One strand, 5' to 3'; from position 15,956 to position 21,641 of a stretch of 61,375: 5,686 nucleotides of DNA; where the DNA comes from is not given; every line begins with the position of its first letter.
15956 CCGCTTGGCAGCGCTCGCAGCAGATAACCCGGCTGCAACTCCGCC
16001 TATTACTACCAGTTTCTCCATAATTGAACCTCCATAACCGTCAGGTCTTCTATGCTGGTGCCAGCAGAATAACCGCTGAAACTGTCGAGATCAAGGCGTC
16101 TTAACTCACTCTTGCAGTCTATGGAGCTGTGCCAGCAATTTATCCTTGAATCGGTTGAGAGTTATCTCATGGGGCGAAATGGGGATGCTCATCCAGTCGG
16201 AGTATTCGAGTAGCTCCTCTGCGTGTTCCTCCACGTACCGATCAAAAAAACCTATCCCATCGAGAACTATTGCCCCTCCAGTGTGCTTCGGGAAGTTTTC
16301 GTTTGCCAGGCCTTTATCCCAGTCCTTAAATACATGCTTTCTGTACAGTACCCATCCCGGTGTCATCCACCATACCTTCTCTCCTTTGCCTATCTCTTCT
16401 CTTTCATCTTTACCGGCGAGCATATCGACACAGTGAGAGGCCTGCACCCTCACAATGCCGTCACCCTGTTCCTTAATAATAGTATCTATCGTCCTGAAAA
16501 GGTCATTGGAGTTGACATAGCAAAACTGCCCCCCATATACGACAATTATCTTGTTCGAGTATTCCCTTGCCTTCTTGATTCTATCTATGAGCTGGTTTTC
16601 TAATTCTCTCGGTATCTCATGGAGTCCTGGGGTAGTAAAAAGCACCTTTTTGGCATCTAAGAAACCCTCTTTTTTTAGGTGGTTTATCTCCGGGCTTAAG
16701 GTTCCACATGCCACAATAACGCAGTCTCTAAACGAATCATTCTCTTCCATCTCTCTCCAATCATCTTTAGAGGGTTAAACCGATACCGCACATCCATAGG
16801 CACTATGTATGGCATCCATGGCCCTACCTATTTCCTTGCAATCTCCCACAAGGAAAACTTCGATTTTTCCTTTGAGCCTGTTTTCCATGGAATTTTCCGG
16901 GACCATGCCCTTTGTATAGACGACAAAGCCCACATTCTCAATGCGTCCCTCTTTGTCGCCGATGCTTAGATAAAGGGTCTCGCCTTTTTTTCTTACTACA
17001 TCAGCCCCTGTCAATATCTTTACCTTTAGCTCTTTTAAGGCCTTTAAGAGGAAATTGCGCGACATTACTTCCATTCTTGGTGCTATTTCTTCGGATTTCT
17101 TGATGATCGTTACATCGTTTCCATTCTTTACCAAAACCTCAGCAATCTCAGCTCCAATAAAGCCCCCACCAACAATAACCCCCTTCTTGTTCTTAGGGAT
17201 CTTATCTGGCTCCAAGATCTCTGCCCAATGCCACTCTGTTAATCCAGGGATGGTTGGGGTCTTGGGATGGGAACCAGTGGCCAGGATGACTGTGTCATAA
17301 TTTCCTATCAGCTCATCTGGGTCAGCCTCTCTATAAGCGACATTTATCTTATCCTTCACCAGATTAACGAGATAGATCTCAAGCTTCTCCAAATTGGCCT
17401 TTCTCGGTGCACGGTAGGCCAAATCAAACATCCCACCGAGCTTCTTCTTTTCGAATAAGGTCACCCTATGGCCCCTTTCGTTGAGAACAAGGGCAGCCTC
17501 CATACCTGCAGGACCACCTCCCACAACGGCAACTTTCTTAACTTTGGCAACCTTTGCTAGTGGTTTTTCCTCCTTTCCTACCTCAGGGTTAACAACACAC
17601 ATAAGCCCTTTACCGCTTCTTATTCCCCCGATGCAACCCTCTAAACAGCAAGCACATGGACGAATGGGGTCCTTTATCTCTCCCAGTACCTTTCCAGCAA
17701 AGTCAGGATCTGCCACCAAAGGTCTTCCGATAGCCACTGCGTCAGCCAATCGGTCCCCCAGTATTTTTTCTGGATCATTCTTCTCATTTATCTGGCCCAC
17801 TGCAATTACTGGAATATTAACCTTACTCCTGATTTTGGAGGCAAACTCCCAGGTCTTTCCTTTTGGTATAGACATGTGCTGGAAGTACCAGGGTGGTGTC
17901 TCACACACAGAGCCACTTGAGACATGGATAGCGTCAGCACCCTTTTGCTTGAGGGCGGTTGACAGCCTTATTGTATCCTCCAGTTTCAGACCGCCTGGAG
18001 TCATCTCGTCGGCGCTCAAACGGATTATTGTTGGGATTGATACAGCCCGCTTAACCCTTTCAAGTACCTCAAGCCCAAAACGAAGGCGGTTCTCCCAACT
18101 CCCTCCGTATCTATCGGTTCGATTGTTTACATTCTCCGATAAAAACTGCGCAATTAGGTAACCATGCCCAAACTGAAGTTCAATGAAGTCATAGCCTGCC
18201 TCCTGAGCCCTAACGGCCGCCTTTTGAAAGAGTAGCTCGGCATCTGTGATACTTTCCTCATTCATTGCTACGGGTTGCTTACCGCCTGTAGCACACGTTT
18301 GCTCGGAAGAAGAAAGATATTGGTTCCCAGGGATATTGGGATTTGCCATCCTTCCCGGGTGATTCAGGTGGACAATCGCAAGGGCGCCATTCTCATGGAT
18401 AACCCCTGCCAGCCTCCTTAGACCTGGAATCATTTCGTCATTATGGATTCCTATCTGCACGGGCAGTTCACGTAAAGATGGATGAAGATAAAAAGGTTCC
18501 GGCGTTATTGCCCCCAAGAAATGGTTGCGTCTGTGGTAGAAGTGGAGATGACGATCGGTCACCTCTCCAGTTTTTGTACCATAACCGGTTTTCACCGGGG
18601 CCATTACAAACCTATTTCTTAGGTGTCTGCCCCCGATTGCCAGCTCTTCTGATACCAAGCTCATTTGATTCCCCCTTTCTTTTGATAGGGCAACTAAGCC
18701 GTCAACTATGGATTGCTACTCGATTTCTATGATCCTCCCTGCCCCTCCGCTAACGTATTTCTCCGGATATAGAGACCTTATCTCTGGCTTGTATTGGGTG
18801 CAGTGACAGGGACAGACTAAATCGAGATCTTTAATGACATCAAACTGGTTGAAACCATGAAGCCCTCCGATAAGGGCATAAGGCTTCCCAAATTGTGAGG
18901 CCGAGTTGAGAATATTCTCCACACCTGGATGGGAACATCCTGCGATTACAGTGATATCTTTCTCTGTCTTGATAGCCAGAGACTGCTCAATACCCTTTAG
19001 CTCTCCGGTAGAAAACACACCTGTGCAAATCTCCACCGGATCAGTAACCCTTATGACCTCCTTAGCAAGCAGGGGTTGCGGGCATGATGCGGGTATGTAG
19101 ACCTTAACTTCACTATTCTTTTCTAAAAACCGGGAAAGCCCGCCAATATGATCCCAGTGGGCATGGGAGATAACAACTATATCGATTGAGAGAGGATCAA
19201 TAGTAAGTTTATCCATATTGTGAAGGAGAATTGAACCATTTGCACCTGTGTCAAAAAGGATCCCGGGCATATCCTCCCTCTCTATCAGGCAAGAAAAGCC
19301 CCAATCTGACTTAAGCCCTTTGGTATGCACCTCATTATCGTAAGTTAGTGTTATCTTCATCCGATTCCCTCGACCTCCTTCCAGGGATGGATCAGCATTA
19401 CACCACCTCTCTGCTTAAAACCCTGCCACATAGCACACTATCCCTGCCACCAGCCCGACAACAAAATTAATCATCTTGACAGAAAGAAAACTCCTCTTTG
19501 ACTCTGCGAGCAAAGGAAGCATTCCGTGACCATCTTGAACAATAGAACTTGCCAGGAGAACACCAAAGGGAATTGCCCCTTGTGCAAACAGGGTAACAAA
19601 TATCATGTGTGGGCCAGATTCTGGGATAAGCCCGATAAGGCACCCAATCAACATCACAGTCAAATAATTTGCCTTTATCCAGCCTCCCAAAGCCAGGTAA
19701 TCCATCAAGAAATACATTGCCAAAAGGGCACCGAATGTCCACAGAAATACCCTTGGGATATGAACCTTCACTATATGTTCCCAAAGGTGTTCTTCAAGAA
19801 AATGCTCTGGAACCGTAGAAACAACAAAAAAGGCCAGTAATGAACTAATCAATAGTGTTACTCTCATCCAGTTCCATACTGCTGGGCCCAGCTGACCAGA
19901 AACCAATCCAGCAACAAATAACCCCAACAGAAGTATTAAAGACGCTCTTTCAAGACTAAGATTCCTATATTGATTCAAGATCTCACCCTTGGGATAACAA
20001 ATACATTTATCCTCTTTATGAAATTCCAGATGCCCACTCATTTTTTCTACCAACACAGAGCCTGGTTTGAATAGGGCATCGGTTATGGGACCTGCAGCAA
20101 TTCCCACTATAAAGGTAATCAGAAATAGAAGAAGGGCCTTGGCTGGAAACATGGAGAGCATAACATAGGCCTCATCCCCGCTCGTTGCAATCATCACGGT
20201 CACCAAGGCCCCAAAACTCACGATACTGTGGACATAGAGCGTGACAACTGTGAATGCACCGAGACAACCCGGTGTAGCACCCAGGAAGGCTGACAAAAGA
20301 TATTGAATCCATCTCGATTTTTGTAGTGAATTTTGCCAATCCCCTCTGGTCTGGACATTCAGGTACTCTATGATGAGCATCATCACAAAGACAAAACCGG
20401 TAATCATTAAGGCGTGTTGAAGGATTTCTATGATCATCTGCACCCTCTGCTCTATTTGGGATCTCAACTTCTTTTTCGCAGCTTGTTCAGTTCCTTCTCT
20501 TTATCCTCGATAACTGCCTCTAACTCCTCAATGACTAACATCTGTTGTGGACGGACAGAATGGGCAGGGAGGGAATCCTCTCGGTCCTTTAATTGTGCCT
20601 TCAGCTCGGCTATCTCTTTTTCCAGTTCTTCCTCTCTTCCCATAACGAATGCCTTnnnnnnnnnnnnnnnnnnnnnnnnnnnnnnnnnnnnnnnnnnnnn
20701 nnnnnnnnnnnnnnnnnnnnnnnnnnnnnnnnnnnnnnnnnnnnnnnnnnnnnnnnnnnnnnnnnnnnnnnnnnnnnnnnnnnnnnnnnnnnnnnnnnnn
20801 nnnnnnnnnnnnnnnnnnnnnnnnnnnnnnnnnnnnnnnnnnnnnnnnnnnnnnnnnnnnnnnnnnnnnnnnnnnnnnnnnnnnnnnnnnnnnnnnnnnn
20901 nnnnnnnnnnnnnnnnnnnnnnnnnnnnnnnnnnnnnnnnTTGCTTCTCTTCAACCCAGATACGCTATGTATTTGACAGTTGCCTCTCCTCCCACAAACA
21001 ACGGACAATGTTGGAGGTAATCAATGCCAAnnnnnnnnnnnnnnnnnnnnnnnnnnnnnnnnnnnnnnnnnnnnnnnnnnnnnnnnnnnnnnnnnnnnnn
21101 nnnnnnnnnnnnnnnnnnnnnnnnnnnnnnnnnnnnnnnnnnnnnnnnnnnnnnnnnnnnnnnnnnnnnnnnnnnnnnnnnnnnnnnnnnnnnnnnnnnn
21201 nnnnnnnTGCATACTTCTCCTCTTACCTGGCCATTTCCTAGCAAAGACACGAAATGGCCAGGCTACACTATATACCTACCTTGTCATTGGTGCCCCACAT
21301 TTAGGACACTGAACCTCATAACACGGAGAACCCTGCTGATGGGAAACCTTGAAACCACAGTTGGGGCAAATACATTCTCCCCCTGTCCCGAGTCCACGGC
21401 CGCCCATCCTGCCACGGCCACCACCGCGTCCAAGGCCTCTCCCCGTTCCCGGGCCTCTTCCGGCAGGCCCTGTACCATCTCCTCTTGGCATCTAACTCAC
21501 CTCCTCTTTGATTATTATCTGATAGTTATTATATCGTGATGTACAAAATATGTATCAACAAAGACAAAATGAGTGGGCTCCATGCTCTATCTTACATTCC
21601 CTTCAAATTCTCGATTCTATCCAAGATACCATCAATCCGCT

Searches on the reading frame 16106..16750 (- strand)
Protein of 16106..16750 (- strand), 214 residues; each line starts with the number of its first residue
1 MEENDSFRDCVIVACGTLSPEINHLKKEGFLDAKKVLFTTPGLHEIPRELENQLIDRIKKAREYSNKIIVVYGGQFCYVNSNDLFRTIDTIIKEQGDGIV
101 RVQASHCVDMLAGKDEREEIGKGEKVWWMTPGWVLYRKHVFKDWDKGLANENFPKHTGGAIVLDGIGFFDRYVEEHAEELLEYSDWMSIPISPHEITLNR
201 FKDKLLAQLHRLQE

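Call 77: search_protein_families(library=pfam, max_evalue=0.00001, proteins=[window:16106-16750:-])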
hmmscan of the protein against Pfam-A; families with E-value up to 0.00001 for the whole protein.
window:16106-16750:- (214 aa): 1 family
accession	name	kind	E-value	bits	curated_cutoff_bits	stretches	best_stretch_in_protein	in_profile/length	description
PF07796.16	DUF1638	-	1.2e-21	77.8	27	1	39-203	2-159/161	Protein of unknown function (DUF1638)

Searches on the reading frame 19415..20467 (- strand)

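Call 27: search_protein_families(library=pfam, max_evalue=0.00001, proteins=[window:19415-20467:-])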
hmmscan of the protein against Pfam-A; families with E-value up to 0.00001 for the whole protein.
window:19415-20467:- (350 aa): 1 family
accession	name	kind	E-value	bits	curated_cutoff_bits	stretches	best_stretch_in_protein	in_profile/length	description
PF11449.14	ArsP_2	-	5.5e-39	134.8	32.5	1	11-346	5-356/359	Putative, 10TM heavy-metal exporter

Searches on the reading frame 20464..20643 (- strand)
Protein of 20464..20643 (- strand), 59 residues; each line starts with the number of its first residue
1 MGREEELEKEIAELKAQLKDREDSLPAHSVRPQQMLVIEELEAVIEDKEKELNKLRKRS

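Call 86: search_protein_families(library=pfam, max_evalue=0.01, proteins=[window:20464-20643:-])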
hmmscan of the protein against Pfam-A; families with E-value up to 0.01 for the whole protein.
window:20464-20643:- (59 aa): 2 families
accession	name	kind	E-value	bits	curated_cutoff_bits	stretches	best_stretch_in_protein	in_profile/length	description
PF16808.10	PKcGMP_CC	-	0.0048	16.9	35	0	38-57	10-29/35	Coiled-coil N-terminus of cGMP-dependent protein kinase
PF25481.1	Nucleoprot-TPR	-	0.0051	17.3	27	0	5-57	18-68/80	Nucleoprotein TPR-like domain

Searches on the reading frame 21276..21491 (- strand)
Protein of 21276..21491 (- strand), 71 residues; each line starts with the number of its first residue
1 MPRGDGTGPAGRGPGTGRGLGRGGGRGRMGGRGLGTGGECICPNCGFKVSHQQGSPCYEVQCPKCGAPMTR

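Call 86: search_protein_families(library=pfam, max_evalue=0.01, proteins=[window:21276-21491:-])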
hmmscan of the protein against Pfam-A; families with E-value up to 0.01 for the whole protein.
window:21276-21491:- (71 aa): 4 families
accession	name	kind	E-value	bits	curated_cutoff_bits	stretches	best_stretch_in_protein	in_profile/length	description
PF13240.11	Zn_Ribbon_1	-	0.00024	21.2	25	0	62-68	16-22/23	zinc-ribbon domain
PF17253.7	DUF5320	-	0.0004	21.9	27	1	1-46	1-51/99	Family of unknown function (DUF5320)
PF13248.11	Zn_ribbon_3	-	0.00092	19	27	0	59-68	2-11/26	zinc-ribbon domain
PF23903.1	Phage_zn_bind_2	-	0.0056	17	27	0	39-50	31-42/44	Phage zinc binding domain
